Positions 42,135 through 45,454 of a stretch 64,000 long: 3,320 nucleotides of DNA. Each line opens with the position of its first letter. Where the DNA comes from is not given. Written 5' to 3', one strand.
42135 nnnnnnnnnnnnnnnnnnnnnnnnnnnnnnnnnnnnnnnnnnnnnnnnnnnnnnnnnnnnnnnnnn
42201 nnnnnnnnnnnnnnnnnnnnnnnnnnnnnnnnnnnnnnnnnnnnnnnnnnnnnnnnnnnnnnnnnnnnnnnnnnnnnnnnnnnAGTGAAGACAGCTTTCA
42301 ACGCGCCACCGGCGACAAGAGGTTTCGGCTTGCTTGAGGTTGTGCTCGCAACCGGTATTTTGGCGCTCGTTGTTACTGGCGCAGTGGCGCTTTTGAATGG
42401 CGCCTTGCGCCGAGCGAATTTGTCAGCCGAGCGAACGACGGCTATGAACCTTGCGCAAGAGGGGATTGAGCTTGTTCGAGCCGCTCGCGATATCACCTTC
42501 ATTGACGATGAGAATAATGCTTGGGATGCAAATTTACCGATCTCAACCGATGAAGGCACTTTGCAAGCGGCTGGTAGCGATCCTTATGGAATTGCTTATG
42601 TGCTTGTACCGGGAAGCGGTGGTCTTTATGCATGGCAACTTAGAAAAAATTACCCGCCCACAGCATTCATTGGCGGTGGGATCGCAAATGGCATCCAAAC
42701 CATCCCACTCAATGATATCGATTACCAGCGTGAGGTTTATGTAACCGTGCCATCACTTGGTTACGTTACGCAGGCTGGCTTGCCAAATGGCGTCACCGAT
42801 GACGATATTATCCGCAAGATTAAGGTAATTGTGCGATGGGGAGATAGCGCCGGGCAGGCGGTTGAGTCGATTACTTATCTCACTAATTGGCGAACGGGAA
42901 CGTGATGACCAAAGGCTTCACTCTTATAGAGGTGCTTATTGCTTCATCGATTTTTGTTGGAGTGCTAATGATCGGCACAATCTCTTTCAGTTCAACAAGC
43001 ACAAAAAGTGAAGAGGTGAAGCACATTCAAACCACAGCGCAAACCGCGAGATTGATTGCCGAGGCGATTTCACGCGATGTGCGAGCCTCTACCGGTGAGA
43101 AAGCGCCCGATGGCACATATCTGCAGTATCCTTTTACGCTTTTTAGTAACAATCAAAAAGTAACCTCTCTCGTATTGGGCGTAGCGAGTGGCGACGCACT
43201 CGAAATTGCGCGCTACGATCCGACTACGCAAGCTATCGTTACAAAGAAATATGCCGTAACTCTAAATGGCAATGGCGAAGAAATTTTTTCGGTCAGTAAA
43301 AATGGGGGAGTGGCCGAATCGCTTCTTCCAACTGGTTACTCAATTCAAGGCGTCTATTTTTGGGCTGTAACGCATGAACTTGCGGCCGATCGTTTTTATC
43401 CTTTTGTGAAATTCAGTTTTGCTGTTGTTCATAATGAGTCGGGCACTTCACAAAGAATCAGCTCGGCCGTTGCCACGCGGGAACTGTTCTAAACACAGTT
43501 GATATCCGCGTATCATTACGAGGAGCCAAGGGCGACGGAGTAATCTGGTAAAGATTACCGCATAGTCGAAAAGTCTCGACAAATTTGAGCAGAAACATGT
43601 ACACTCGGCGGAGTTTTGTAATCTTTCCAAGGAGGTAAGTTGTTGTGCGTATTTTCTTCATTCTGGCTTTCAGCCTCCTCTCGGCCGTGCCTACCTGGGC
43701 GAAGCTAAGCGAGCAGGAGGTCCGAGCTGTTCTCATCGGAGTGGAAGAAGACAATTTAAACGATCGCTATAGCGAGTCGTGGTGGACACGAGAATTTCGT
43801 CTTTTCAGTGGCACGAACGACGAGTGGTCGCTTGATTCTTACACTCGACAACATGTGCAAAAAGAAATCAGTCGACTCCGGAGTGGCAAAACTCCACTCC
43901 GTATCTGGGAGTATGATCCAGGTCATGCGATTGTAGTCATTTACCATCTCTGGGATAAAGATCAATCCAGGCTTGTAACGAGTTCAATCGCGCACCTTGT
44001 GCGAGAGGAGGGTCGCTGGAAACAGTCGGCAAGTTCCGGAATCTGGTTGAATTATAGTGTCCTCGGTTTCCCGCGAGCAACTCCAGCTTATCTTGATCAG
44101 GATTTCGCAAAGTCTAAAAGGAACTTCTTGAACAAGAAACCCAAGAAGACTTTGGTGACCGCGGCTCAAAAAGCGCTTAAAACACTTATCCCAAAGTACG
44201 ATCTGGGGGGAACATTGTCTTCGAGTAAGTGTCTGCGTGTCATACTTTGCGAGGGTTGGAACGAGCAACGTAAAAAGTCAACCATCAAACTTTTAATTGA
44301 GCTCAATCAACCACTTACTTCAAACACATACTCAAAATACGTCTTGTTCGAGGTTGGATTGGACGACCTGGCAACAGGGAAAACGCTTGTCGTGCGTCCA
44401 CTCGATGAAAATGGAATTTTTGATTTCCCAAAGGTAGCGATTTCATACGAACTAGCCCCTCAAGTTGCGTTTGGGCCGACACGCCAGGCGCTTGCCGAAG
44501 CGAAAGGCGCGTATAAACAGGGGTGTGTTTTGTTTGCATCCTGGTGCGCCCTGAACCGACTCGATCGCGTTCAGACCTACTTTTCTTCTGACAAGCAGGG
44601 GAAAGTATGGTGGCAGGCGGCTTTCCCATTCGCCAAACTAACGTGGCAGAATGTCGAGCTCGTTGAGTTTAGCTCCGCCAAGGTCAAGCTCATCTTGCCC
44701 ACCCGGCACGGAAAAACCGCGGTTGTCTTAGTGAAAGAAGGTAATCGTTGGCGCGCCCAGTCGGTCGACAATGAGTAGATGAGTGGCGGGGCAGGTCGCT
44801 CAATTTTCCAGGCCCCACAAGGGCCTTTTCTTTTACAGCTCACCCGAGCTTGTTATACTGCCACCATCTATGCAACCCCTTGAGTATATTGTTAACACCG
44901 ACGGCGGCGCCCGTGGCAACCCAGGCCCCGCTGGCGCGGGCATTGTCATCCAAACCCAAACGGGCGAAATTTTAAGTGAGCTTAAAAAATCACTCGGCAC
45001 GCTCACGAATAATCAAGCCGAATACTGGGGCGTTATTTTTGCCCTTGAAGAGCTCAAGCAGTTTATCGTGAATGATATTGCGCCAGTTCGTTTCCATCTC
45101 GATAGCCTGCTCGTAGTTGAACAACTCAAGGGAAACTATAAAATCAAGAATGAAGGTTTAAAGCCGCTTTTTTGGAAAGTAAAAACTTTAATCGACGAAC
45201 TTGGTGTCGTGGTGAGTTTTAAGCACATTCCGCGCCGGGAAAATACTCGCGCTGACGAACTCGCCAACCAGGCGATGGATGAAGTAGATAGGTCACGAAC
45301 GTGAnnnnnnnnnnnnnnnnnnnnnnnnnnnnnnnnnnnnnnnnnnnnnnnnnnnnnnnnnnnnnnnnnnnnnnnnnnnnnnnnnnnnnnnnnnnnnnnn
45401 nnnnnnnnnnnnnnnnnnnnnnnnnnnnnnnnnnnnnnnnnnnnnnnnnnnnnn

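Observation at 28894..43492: Complete secretin-less type IV pilus locus with six prepilins, flanked by large PKD/Big_2 surface proteins, in a window also encoding dprA, recJ, radA and recR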

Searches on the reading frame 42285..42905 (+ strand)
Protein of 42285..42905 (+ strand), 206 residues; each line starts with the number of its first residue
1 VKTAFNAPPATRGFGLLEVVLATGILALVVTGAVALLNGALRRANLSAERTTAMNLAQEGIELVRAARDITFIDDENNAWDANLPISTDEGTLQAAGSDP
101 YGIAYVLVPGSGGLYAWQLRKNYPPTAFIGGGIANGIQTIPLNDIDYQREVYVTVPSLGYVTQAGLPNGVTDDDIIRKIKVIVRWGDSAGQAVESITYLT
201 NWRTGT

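Call 4: search_protein_families(library=pfam, proteins=[window:42285-42905:+], max_evalue=0.01)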
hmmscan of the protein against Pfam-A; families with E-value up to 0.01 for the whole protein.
window:42285-42905:+ (206 aa): 1 family
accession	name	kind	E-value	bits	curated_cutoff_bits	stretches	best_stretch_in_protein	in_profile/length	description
PF07963.17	N_methyl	-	0.0027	17.7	21.2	1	12-33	5-26/27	Prokaryotic N-terminal methylation motif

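Call 54: search_protein_families(library=ncbifam, proteins=[window:42285-42905:+], max_evalue=0.1)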
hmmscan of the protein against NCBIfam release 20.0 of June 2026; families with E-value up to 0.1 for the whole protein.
window:42285-42905:+ (206 aa): 8 families
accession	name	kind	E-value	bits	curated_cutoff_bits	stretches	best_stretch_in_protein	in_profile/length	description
NF047828.1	T3SSXpsI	equivalog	6.3e-07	29.5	150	1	12-64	2-54/132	type II secretion system protein XpsI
TIGR02523.1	type_IV_pilV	equivalog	6.5e-06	26.7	52.2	1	12-78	2-68/139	type IV pilus modification protein PilV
NF041013.1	T4P_ComGE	equivalog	9.8e-05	22.4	49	1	12-62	4-54/83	competence type IV pilus minor pilin ComGE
TIGR01711.1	gspJ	equivalog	0.0004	20.3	64.85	1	12-75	1-62/192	type II secretion system minor pseudopilin GspJ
NF007848.0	PRK10557.1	equivalog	0.022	14.1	120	1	8-55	7-53/192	prepilin peptidase-dependent protein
TIGR02598.1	TIGR02598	subfamily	0.029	14.6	51.4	1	13-54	1-42/151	Verru_Chthon cassette protein B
NF006453.0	PRK08808.1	equivalog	0.082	12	295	0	11-61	6-52/211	type II secretion system protein J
TIGR02532.1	IV_pilin_GFxxxE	domain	0.086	12.7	16.3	0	12-34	2-24/24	prepilin-type N-terminal cleavage/methylation domain-containing protein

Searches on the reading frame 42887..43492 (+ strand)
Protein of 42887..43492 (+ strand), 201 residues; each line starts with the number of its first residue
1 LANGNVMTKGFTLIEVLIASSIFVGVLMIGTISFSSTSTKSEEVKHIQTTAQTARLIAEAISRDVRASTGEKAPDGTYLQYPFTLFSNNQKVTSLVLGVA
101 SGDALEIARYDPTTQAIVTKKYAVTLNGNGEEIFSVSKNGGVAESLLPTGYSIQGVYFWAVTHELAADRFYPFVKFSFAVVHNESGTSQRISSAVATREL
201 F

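Call 4: search_protein_families(library=pfam, proteins=[window:42887-43492:+], max_evalue=0.01)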
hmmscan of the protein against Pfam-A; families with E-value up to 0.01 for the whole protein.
window:42887-43492:+ (201 aa): 1 family
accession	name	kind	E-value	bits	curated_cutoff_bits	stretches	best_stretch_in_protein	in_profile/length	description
PF07963.17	N_methyl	-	0.00023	21.1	21.2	1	9-23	5-19/27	Prokaryotic N-terminal methylation motif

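Call 54: search_protein_families(library=ncbifam, proteins=[window:42887-43492:+], max_evalue=0.1)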
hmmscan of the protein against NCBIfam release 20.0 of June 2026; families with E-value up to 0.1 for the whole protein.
window:42887-43492:+ (201 aa): 12 families
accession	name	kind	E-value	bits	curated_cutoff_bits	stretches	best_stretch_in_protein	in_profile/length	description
TIGR02532.1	IV_pilin_GFxxxE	domain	7.1e-05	22.5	16.3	1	9-30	2-23/24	prepilin-type N-terminal cleavage/methylation domain-containing protein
NF041013.1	T4P_ComGE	equivalog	0.0004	20.4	49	1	9-63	4-55/83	competence type IV pilus minor pilin ComGE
NF006453.0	PRK08808.1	equivalog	0.00041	19.5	295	1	8-68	6-66/211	type II secretion system protein J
TIGR02523.1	type_IV_pilV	equivalog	0.00047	20.6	52.2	1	9-73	2-62/139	type IV pilus modification protein PilV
NF041002.1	pilin_ComGF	equivalog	0.00057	20.1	80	1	9-48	2-41/139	competence type IV pilus minor pilin ComGF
NF040982.1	ComGD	equivalog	0.00065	20.1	70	1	9-45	2-39/139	competence type IV pilus minor pilin ComGD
TIGR01707.1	gspI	equivalog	0.0021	18.6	44.35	1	10-44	1-34/101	type II secretion system minor pseudopilin GspI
TIGR01711.1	gspJ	equivalog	0.0024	17.7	64.85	1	9-51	1-42/192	type II secretion system minor pseudopilin GspJ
TIGR02599.1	TIGR02599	subfamily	0.0035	16.6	256.5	1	10-69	1-60/361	Verru_Chthon cassette protein C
NF047828.1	T3SSXpsI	equivalog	0.023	14.7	150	0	9-43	2-38/132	type II secretion system protein XpsI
NF007848.0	PRK10557.1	equivalog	0.03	13.6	120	1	5-37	7-38/192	prepilin peptidase-dependent protein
TIGR01708.2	typeII_sec_gspH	equivalog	0.089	12.8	80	0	9-46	2-38/169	type II secretion system minor pseudopilin GspH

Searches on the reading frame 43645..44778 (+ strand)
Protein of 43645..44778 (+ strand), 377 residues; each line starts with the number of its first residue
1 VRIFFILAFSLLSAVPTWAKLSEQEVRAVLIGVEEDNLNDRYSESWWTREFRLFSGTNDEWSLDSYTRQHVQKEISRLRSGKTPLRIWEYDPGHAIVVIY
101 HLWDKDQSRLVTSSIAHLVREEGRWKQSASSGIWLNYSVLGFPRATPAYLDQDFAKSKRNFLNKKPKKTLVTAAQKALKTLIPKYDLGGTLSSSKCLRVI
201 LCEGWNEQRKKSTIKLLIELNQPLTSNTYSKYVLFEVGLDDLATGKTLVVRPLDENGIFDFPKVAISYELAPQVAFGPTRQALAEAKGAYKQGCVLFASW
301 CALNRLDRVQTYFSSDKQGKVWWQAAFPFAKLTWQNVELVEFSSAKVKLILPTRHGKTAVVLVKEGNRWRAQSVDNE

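Call 4: search_protein_families(library=pfam, proteins=[window:43645-44778:+], max_evalue=0.01)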
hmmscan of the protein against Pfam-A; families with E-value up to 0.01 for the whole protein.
window:43645-44778:+ (377 aa): 0 families

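Call 12: search_protein_families(library=pfam, proteins=[window:43645-44778:+], max_evalue=1)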
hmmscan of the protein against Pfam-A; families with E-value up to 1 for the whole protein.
window:43645-44778:+ (377 aa): 1 family
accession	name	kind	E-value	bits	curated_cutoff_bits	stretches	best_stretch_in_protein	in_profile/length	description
PF16946.11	Porin_OmpG_1_2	-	0.025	14.3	23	1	45-140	117-215/294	OMPG-porin 1 family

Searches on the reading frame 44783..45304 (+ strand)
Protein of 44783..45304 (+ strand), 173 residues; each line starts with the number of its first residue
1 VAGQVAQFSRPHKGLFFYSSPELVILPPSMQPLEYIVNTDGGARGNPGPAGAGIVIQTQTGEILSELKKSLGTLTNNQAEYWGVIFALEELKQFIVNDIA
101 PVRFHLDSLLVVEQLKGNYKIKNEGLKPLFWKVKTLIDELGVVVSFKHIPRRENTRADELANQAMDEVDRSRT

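Call 4: search_protein_families(library=pfam, proteins=[window:44783-45304:+], max_evalue=0.01)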
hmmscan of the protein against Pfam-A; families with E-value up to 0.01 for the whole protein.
window:44783-45304:+ (173 aa): 2 families
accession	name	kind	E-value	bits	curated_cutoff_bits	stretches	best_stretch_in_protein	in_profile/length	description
PF13456.12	RVT_3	-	4e-20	72.4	21.6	1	38-164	1-123/123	Reverse transcriptase-like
PF00075.30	RNase_H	-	1.1e-09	39.1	25.8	1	35-165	4-140/141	RNase H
